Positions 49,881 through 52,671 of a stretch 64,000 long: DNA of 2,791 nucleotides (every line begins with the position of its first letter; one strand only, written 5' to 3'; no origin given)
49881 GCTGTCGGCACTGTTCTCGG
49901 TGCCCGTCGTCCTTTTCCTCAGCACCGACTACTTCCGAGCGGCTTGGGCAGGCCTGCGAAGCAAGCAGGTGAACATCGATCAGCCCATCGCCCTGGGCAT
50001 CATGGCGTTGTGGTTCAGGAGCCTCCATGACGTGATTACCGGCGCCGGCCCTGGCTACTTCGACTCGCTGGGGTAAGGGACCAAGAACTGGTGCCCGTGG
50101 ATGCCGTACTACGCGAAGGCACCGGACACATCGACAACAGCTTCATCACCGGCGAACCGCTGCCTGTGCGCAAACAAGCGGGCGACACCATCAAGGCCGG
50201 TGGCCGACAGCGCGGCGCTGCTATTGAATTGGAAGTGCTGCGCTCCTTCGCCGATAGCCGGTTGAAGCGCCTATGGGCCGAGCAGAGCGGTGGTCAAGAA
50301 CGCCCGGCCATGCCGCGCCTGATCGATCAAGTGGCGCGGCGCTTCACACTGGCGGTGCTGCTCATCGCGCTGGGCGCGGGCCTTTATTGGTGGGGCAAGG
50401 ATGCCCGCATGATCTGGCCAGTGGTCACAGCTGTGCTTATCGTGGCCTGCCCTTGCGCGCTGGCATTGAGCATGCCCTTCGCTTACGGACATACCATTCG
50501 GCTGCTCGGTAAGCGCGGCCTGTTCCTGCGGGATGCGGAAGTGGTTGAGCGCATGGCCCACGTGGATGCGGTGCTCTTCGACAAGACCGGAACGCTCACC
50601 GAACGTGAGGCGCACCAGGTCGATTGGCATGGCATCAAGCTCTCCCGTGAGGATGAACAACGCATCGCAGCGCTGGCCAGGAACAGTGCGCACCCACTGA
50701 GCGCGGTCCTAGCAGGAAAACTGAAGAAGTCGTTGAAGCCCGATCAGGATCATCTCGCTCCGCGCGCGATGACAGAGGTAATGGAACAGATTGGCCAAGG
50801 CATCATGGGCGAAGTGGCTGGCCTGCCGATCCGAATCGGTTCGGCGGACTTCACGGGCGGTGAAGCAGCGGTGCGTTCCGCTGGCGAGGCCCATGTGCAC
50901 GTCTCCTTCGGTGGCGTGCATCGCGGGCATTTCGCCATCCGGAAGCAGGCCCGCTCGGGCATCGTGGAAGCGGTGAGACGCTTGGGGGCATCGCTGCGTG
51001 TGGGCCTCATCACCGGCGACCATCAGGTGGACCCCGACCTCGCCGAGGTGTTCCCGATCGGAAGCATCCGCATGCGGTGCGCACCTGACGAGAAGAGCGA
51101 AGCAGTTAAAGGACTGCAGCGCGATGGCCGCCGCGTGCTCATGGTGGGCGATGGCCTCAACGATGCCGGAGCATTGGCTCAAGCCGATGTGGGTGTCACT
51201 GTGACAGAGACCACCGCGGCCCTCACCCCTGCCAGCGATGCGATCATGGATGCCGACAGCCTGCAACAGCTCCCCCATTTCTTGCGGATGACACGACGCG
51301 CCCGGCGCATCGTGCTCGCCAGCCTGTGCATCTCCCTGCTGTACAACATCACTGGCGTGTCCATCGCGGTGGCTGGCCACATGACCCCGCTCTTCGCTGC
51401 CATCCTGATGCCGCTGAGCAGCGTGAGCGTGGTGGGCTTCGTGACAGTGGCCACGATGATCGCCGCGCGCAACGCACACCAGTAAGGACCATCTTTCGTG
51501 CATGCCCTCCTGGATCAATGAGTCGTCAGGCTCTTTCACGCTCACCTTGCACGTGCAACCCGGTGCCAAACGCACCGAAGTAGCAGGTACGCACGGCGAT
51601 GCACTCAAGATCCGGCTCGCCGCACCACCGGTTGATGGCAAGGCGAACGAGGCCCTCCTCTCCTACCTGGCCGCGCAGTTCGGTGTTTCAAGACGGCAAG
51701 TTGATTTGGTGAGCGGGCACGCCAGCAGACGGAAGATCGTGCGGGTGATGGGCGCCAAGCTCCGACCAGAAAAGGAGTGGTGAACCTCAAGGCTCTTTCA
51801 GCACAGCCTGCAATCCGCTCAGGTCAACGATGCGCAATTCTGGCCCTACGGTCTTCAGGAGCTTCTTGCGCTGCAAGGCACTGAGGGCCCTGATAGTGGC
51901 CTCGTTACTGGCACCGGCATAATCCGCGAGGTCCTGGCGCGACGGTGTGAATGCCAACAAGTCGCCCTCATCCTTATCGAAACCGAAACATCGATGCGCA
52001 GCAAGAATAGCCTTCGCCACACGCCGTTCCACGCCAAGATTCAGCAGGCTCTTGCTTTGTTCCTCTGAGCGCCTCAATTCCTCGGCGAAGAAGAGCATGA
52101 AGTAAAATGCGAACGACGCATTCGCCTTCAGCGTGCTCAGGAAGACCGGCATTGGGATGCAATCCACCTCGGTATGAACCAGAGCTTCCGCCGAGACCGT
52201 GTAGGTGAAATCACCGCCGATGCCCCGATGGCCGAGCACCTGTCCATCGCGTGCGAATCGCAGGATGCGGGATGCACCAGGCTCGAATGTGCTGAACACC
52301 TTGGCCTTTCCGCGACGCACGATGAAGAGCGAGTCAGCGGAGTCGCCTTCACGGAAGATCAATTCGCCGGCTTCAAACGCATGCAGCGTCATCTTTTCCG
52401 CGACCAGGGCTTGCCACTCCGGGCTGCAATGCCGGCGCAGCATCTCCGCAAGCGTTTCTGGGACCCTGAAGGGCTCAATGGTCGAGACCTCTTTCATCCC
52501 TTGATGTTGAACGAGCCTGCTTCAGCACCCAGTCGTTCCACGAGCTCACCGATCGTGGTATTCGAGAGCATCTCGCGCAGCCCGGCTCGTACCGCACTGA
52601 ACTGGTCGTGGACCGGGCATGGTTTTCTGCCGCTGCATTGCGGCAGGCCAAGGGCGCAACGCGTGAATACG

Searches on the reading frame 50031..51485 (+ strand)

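Call 20: search_protein_families(library=pfam, max_evalue=0.001, proteins=[window:50031-51485:+])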
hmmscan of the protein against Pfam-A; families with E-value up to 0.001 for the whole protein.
window:50031-51485:+ (484 aa): 2 families
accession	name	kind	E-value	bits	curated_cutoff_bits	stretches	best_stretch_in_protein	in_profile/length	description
PF00122.25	E1-E2_ATPase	-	2.8e-28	99.1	28.1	1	15-161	31-180/181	E1-E2 ATPase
PF00702.32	Hydrolase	-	2.3e-19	71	26.4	1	178-386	1-191/191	haloacid dehalogenase-like hydrolase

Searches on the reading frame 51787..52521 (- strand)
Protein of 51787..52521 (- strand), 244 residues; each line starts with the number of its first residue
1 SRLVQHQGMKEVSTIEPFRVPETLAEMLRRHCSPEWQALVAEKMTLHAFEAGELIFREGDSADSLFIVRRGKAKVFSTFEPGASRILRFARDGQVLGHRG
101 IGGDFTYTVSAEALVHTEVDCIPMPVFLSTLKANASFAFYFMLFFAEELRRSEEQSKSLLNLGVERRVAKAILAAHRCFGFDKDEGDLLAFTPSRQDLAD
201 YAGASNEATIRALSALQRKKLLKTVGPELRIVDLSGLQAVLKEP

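Call 77: search_protein_families(library=pfam, max_evalue=0.001, proteins=[window:51787-52521:-])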
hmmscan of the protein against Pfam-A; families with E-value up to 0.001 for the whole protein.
window:51787-52521:- (244 aa): 3 families
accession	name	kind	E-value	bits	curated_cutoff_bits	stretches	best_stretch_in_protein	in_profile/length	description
PF00027.35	cNMP_binding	-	2.9e-17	62.8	27.5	1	48-133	3-88/89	Cyclic nucleotide-binding domain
PF13545.12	HTH_Crp_2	-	7.4e-12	45.5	27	1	167-239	2-69/70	Crp-like helix-turn-helix domain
PF00325.26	Crp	-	0.00015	21.9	21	1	194-222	4-32/32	Bacterial regulatory proteins, crp family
